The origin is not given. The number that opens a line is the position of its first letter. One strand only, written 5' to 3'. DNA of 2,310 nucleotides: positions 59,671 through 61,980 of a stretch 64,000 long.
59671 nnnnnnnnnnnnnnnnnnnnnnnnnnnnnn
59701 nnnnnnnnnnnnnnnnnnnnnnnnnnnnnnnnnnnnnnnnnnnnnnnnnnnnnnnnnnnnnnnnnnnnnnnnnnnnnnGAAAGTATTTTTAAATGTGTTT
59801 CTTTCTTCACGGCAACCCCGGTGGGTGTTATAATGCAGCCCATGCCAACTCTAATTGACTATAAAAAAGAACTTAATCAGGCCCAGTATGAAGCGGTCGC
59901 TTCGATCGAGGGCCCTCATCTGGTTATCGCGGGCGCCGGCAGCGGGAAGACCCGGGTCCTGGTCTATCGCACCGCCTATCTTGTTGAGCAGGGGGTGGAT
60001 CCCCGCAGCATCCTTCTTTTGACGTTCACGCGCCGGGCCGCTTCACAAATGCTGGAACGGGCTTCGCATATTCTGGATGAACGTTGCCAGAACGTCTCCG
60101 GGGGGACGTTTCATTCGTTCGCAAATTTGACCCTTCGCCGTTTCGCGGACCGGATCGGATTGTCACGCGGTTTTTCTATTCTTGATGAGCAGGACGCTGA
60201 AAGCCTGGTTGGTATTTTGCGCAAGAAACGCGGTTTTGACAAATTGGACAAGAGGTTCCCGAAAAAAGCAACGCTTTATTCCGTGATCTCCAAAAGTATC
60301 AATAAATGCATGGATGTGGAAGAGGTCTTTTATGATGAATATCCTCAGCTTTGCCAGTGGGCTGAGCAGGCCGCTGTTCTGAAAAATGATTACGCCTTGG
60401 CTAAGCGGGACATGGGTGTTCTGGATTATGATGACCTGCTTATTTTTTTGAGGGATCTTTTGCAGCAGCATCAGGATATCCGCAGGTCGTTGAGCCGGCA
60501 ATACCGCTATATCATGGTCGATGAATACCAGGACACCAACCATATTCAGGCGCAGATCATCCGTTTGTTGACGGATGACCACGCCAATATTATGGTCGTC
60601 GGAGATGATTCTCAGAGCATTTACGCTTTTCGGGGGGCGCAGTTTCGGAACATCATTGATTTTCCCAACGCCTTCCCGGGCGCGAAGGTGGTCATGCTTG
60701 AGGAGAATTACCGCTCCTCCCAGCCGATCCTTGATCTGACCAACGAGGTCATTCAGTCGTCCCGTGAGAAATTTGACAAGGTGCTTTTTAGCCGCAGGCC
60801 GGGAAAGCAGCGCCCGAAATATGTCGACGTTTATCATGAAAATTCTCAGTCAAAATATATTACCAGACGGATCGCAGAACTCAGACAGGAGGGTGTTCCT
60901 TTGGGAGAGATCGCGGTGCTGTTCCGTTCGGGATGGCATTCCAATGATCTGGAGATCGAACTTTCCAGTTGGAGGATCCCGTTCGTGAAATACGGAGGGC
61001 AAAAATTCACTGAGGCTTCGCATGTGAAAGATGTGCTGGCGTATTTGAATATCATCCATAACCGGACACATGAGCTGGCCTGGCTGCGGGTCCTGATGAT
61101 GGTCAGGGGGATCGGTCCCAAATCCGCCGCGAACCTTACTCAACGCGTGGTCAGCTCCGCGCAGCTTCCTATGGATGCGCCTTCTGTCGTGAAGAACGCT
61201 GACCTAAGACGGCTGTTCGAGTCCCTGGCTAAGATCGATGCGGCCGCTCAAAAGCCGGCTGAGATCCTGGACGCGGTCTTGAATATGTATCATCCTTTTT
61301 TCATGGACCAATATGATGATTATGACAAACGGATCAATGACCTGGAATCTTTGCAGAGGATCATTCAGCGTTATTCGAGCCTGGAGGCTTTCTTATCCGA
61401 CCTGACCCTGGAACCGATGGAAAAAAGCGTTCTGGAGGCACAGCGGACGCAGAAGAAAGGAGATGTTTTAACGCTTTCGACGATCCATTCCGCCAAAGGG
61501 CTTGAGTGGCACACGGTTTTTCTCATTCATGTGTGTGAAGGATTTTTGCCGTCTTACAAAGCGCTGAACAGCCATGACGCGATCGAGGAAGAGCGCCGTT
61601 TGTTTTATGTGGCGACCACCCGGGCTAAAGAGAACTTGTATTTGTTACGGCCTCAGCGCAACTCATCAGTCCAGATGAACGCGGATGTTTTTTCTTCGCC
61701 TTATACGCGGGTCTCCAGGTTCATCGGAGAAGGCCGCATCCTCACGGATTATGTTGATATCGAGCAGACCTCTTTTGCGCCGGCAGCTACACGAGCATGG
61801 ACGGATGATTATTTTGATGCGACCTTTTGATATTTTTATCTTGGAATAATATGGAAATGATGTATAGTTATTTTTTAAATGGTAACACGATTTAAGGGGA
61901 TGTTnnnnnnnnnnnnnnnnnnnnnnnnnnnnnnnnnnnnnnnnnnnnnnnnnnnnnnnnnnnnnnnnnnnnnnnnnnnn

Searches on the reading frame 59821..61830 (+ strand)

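Call 70: search_protein_families(library=pfam, proteins=[window:59821-61830:+], max_evalue=0.001)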
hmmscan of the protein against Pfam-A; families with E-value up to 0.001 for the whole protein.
window:59821-61830:+ (669 aa): 7 families
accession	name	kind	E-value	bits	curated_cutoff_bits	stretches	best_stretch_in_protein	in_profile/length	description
PF00580.27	UvrD-helicase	-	3.5e-74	250.4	23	1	18-285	1-270/271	UvrD/REP helicase N-terminal domain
PF13361.12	UvrD_C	-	1.5e-55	189.5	25.6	1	291-608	1-345/350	UvrD-like helicase C-terminal domain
PF13245.12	AAA_19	-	6.2e-24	85.1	25.1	1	22-271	1-134/134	AAA domain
PF13538.12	UvrD_C_2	-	5.3e-11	42.6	27.4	1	551-609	3-52/52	UvrD-like helicase C-terminal domain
PF13604.12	AAA_30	-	2.1e-09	37.8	27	0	18-81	2-66/191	AAA domain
PF01443.25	Viral_helicase1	-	3e-06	27.6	21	0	527-609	161-227/228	Viral superfamily 1 RNA helicase core domain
PF13087.12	AAA_12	-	0.00048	20.2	27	0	542-609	129-191/195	AAA domain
